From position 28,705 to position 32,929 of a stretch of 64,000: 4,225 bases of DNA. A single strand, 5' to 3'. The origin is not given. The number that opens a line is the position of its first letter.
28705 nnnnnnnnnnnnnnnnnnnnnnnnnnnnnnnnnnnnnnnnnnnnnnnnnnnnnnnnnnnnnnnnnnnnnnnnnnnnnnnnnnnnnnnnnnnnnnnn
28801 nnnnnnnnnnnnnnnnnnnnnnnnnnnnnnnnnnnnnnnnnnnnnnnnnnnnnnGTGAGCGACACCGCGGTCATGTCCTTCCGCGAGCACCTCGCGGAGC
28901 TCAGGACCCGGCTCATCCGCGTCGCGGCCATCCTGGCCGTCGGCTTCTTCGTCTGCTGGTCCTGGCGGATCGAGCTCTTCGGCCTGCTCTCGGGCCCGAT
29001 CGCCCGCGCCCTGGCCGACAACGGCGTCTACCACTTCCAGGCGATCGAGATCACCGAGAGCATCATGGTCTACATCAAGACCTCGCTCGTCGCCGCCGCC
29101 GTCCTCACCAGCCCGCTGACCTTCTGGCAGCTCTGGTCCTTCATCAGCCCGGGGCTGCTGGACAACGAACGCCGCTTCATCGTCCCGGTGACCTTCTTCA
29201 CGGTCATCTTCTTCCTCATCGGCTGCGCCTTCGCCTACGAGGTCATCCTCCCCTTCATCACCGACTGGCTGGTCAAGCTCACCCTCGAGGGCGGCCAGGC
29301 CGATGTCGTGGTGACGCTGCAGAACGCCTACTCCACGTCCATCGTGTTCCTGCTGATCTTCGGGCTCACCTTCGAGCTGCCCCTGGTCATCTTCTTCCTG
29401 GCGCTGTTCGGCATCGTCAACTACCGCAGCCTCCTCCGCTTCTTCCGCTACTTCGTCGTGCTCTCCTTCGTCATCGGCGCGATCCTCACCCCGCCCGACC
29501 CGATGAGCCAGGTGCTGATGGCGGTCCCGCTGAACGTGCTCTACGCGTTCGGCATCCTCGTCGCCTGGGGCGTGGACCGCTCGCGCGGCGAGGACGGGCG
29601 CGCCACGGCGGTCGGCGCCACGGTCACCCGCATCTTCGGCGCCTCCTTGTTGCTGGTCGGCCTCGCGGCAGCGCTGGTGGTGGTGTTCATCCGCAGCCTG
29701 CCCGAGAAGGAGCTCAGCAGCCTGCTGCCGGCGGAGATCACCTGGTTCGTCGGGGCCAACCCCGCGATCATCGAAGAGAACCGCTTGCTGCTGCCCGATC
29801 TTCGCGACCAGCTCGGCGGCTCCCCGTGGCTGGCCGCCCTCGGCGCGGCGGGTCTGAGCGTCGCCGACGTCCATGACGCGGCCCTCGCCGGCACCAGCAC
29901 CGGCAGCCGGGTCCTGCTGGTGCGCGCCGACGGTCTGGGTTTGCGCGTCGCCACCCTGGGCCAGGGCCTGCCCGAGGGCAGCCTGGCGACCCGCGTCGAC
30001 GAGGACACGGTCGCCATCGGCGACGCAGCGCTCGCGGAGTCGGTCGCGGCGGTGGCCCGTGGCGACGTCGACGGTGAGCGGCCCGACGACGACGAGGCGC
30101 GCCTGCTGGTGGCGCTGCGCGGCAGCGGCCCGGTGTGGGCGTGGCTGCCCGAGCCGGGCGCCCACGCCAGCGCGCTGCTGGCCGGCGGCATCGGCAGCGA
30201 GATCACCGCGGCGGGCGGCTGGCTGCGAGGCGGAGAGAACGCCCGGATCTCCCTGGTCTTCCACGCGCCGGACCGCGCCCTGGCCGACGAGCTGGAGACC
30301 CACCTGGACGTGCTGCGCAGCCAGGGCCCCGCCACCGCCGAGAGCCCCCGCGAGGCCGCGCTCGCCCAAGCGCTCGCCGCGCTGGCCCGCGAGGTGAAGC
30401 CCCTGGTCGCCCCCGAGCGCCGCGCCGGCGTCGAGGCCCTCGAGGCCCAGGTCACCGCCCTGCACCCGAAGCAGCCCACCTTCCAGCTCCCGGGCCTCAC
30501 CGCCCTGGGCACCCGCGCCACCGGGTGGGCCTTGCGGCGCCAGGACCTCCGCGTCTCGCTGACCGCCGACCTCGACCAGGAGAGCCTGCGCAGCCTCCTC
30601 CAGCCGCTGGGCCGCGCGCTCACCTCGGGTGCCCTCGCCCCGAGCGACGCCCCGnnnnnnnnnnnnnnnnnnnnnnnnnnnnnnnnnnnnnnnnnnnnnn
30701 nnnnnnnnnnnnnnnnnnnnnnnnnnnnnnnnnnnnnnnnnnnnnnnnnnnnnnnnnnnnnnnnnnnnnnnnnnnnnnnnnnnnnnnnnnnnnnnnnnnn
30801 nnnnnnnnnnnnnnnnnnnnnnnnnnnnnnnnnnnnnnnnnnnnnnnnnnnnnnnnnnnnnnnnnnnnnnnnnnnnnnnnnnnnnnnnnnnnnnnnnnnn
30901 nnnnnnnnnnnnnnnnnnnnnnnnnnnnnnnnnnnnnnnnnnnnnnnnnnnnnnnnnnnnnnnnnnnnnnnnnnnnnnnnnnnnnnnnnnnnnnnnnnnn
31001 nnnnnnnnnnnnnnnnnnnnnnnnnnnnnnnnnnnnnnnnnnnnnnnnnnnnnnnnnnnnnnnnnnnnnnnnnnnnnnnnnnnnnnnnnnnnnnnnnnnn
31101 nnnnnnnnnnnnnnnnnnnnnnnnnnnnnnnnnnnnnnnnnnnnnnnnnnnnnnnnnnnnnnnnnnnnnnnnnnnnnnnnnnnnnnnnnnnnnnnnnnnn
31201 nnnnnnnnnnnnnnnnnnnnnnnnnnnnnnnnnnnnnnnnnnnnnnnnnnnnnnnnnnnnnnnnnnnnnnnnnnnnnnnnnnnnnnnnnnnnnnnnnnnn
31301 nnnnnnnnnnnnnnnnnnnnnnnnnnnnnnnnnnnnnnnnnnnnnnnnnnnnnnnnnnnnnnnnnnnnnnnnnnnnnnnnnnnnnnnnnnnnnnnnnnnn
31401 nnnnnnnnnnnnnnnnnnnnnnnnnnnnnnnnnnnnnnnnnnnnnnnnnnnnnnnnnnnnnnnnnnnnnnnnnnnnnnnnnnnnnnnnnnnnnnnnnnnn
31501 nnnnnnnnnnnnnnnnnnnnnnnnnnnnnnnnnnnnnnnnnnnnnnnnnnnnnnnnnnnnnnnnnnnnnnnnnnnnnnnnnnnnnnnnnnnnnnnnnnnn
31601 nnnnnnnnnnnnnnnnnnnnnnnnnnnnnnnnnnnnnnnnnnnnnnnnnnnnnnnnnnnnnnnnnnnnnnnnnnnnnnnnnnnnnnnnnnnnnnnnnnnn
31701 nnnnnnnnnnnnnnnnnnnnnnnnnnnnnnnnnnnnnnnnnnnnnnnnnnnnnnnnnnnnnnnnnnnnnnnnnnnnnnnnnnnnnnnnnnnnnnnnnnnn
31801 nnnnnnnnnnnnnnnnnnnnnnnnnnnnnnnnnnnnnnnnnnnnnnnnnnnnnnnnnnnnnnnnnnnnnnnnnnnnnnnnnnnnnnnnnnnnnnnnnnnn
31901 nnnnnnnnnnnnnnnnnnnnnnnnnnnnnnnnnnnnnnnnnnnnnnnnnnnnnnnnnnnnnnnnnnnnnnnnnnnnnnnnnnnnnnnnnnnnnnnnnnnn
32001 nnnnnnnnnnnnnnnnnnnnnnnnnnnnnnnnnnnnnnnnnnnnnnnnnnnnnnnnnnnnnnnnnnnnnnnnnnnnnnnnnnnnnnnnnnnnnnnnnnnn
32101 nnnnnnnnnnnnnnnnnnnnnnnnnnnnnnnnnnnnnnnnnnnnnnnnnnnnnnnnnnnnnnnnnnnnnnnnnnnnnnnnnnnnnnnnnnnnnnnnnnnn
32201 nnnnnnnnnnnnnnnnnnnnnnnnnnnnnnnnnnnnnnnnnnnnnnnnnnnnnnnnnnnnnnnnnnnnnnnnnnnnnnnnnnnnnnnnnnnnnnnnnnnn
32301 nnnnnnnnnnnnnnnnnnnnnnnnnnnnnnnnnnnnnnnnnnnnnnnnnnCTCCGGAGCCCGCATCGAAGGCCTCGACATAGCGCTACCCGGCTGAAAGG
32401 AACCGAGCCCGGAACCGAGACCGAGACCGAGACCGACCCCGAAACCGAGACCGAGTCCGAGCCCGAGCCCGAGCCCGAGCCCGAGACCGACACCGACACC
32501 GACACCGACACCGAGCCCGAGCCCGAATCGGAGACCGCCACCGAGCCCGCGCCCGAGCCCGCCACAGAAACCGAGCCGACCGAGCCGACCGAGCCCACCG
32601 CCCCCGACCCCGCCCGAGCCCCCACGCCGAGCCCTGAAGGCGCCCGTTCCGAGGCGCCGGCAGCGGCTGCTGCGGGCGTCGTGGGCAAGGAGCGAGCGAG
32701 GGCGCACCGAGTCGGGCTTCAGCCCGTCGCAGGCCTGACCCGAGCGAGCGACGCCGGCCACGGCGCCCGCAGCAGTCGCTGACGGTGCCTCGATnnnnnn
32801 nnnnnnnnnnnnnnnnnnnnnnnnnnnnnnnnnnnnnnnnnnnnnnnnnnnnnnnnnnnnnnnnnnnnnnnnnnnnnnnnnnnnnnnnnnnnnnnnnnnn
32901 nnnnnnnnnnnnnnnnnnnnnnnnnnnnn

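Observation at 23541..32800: An 8.4 kb module (transglutaminase-like gene plus tatB-tatC-cstA) is bracketed by ~400 bp inverted repeats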

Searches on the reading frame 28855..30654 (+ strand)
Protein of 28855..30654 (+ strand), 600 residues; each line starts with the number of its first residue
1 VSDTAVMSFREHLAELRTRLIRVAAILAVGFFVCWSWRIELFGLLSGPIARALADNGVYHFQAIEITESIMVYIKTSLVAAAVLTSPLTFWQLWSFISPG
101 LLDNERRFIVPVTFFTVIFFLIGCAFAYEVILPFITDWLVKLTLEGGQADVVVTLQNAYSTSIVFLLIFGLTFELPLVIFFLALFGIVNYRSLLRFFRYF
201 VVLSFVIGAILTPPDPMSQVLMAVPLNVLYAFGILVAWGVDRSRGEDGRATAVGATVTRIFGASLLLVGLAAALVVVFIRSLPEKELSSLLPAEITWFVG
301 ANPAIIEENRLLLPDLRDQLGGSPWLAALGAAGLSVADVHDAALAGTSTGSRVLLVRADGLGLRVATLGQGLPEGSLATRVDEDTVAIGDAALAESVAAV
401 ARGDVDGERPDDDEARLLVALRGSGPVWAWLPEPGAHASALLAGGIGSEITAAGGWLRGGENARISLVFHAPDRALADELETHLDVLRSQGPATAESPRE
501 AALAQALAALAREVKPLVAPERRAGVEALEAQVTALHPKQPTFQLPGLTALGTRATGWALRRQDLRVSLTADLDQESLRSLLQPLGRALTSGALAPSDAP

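Call 25: find_homologous_proteins(query=window:28855-30654:+)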
Query window:28855-30654:+ (600 aa): 76 proteins with E <= 0.001 among 8000 candidates.
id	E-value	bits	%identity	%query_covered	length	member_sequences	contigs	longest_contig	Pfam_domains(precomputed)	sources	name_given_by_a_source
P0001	0.0e+0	1289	100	100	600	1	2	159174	PF00902.24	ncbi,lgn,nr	ncbi:MAG: twin-arginine translocase subunit TatC [Deltaproteobacteria bacterium]|nr:twin-arginine tr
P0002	0.0e+0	1039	82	97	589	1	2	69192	PF00902.24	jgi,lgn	jgi:sec-independent protein translocase protein TatC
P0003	0.0e+0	1036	81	97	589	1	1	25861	PF00902.24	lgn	-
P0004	0.0e+0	1028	79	99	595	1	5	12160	PF00902.24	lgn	-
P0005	0.0e+0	1027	79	99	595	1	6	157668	PF00902.24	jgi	jgi:sec-independent protein translocase protein TatC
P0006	0.0e+0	1025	81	96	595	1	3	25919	PF00902.24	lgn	-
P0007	6.4e-294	994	78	98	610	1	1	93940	PF00902.24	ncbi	ncbi:MAG: twin-arginine translocase subunit TatC [Myxococcota bacterium]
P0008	9.2e-211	719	58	97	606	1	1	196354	PF00902.24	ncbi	ncbi:MAG: twin-arginine translocase subunit TatC [Myxococcota bacterium]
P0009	3.1e-197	675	56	97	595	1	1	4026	PF00902.24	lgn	-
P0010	3.7e-185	635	54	98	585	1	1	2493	PF00902.24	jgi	jgi:sec-independent protein translocase protein TatC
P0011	8.7e-182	624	52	96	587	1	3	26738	PF00902.24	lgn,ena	-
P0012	3.3e-181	622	53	97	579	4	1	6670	PF00902.24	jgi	jgi:sec-independent protein translocase protein TatC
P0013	4.4e-181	621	53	97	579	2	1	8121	PF00902.24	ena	-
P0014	1.3e-173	597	52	97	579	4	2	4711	PF00902.24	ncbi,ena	-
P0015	1.4e-172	593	52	94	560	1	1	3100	PF00902.24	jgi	-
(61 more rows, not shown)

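Call 26: find_encoding_contigs(protein=P0002, flank=10000, max_places=3)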
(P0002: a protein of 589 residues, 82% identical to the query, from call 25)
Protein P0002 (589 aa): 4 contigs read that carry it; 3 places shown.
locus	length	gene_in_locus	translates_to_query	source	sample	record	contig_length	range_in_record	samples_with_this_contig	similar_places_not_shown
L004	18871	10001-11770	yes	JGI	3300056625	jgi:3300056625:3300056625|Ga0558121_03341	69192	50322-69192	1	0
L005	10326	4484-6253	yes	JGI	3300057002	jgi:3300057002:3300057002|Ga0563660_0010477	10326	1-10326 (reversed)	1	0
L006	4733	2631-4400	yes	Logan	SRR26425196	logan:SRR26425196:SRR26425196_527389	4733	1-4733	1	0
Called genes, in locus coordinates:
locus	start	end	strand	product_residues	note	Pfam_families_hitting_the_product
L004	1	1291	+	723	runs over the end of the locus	PF01471:PG_binding_1 (faint), PF03734:YkuD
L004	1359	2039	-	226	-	PF05494:MlaC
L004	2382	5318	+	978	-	PF27464:PlsB_N (weak), PF01553:Acyltransferase, PF19277:GPAT_C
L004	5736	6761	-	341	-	PF01073:3Beta_HSD, PF01370:Epimerase, PF04321:RmlD_sub_bind, PF16363:GDP_Man_Dehyd, PF13460:NAD_binding_10, PF02719:Polysacc_synt_2 (weak), PF07993:NAD_binding_4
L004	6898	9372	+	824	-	PF00912:Transgly, PF00905:Transpeptidase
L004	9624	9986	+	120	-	PF02416:TatA_B_E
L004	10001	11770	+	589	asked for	PF00902:TatC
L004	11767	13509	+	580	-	PF02554:CstA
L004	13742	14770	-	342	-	PF01642:MM_CoA_mutase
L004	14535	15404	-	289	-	PF01642:MM_CoA_mutase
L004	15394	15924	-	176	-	PF00364:Biotin_lipoyl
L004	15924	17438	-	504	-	PF00289:Biotin_carb_N, PF02222:ATP-grasp, PF02786:CPSase_L_D2, PF07478:Dala_Dala_lig_C, PF02785:Biotin_carb_C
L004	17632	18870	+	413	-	?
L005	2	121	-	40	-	?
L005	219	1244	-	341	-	PF01073:3Beta_HSD, PF01370:Epimerase, PF04321:RmlD_sub_bind, PF16363:GDP_Man_Dehyd, PF13460:NAD_binding_10, PF02719:Polysacc_synt_2 (weak), PF07993:NAD_binding_4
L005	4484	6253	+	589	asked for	PF00902:TatC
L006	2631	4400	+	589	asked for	PF00902:TatC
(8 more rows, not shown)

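Call 27: find_encoding_contigs(protein=P0005, flank=10000, max_places=3)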
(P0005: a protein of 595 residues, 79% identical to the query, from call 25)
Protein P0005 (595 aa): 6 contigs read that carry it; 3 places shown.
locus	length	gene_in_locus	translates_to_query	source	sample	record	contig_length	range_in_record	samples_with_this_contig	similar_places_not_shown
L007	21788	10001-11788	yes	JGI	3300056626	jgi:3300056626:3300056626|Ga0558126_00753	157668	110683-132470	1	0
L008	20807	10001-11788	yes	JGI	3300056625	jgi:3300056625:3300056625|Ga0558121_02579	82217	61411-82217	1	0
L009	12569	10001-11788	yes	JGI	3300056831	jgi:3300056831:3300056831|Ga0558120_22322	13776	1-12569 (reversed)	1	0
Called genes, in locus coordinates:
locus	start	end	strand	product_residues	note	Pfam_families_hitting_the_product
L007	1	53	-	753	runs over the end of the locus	-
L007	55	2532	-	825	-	PF12895:ANAPC3 (faint), PF00515:TPR_1 (faint), PF07719:TPR_2 (faint), PF09976:TPR_21 (faint), PF13424:TPR_12 (faint), PF13428:TPR_14 (faint), PF13432:TPR_16 (weak), PF01464:SLT, +3 more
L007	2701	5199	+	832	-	PF17092:PCB_OB (faint), PF00912:Transgly, PF00905:Transpeptidase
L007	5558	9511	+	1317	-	PF12969:DUF3857, PF01841:Transglut_core (weak), PF13414:TPR_11 (faint)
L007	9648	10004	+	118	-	PF02416:TatA_B_E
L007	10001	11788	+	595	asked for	PF00902:TatC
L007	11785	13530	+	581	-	PF02554:CstA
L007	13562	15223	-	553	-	PF01642:MM_CoA_mutase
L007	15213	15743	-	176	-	PF00364:Biotin_lipoyl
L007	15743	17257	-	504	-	PF00289:Biotin_carb_N, PF02222:ATP-grasp, PF02786:CPSase_L_D2, PF07478:Dala_Dala_lig_C, PF02785:Biotin_carb_C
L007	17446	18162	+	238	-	PF03006:HlyIII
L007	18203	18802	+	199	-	PF02545:Maf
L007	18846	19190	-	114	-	-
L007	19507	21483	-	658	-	PF00085:Thioredoxin (faint), PF13098:Thioredoxin_2 (faint), PF13462:Thioredoxin_4, PF01323:DSBA, PF13462:Thioredoxin_4, PF01323:DSBA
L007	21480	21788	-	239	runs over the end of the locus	-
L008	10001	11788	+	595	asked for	PF00902:TatC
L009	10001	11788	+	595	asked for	PF00902:TatC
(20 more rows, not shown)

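Call 28: find_encoding_contigs(protein=P0007, flank=10000, max_places=3)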
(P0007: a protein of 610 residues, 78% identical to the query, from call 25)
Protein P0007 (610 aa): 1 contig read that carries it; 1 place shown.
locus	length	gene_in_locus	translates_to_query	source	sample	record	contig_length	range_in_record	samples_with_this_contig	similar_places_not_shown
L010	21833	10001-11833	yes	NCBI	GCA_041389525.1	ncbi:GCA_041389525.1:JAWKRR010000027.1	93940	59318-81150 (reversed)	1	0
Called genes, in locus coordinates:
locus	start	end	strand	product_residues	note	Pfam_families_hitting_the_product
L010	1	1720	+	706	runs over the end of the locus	PF03734:YkuD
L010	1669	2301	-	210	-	PF05494:MlaC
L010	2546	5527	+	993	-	PF27464:PlsB_N (weak), PF01553:Acyltransferase, PF19277:GPAT_C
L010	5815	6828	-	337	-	PF01073:3Beta_HSD, PF01370:Epimerase, PF04321:RmlD_sub_bind, PF13460:NAD_binding_10, PF16363:GDP_Man_Dehyd, PF02719:Polysacc_synt_2 (weak), PF07993:NAD_binding_4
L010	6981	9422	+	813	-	PF17092:PCB_OB (faint), PF00912:Transgly, PF00905:Transpeptidase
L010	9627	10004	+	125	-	PF02416:TatA_B_E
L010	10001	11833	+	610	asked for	PF00902:TatC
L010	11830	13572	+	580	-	PF02554:CstA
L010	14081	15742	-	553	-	PF01642:MM_CoA_mutase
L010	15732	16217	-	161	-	PF25973:BSH_CzcB (faint), PF00364:Biotin_lipoyl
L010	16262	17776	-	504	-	PF00289:Biotin_carb_N, PF02222:ATP-grasp, PF02786:CPSase_L_D2, PF07478:Dala_Dala_lig_C, PF02785:Biotin_carb_C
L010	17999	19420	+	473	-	PF22025:ThiI_fer (weak), PF02926:THUMP, PF02568:ThiI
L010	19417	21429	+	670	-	PF13098:Thioredoxin_2 (faint), PF13462:Thioredoxin_4, PF00462:Glutaredoxin (faint), PF01323:DSBA, PF13462:Thioredoxin_4, PF01323:DSBA, PF13462:Thioredoxin_4, PF01323:DSBA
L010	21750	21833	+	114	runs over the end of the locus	-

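Call 45: find_related_loci(query=A5, collection=genome_contigs, flank=10000)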
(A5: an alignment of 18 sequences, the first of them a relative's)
Query A5 (600 aa) in genome_contigs; peptide patterns used: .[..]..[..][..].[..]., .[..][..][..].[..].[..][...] (x = any residue, [..] = any of these).
600 stretches matched a pattern (row limit reached: there are more); 560 encode a relative of the query (tblastn E <= 1e-3); the best 80 are kept; 80 distinct loci.
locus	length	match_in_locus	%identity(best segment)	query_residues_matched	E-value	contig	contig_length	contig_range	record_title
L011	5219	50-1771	80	2-575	0e+0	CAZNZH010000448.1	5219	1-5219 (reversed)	MAG TPA_asm: uncultured Myxococcales bacterium isolate binchicken_co235_11 genome assembly, contig: NODE_33578_length_52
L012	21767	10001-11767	78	2-590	0e+0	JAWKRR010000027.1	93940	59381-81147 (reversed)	MAG: Myxococcota bacterium isolate BC1.85 BC1.85.fa-27, whole genome shotgun sequence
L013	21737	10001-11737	51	1-582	5e-176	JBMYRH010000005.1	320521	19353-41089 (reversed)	MAG: Myxococcota bacterium isolate ME_XS_2303_bin_6 ME_XS_2303_bin_6_4, whole genome shotgun sequence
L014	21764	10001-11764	49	1-585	3e-170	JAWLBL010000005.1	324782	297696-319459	MAG: Myxococcota bacterium isolate 15dZY3.bin.102 NODE_53_length_324782_cov_84.763129, whole genome shotgun sequence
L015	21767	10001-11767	44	6-588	4e-134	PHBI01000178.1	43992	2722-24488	MAG: Deltaproteobacteria bacterium HGW-Deltaproteobacteria-14 08E140C01_z5_2013_Ig3399_v2_scaffold_3229, whole genome sh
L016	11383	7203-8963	43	6-583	5e-131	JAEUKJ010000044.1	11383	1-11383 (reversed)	MAG: Deltaproteobacteria bacterium isolate new MAG-92 k141_1687199, whole genome shotgun sequence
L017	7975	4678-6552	45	1-574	7e-130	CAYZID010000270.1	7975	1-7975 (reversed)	MAG TPA_asm: uncultured Myxococcales bacterium isolate binchicken_co64_124 genome assembly, contig: NODE_6473_length_797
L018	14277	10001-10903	46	1-306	6e-71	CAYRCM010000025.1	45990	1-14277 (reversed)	MAG TPA_asm: uncultured Myxococcales bacterium isolate binchicken_co66_105 genome assembly, contig: NODE_1416_length_459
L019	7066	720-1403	54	7-234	1e-69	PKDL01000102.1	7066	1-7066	MAG: Proteobacteria bacterium isolate Deltapro1 c_000000006174, whole genome shotgun sequence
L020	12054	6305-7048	47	3-249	2e-68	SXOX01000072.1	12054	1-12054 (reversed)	MAG: Proteobacteria bacterium isolate F1-120-MAGs237 F1-120__c214113, whole genome shotgun sequence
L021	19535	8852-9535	48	7-234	3e-67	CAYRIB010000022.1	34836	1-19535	MAG TPA_asm: uncultured Myxococcales bacterium isolate SRP294416_co1_37 genome assembly, contig: NODE_2082_length_34836_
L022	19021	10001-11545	34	1-511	4e-73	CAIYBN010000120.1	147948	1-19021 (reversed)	MAG: uncultured Myxococcales bacterium isolate MJ-time_bin-1663 genome assembly, contig: bin-1663:120/149, whole genome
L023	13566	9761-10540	45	7-263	5e-64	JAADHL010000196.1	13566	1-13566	MAG: Deltaproteobacteria bacterium isolate M_MetaBat.191 contig-127_10086, whole genome shotgun sequence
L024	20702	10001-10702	38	7-241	2e-49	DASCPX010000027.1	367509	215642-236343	MAG TPA_asm: Myxococcota bacterium isolate Fu_MAG_56 c_000000210184, whole genome shotgun sequence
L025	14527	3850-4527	41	7-237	1e-48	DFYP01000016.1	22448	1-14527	MAG TPA_asm: Desulfovibrio sp. UBA4079 UBA4079_contig_24445, whole genome shotgun sequence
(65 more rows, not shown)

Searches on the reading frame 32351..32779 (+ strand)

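Call 90: search_protein_families(library=pfam, proteins=[window:32351-32779:+], max_evalue=0.1)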
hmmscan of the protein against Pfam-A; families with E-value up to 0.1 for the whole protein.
window:32351-32779:+ (143 aa): 1 family
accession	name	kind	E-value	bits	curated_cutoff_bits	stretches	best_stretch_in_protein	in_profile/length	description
PF05887.16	Trypan_PARP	-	0.0029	18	100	1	20-76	55-111/134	Procyclic acidic repetitive protein (PARP)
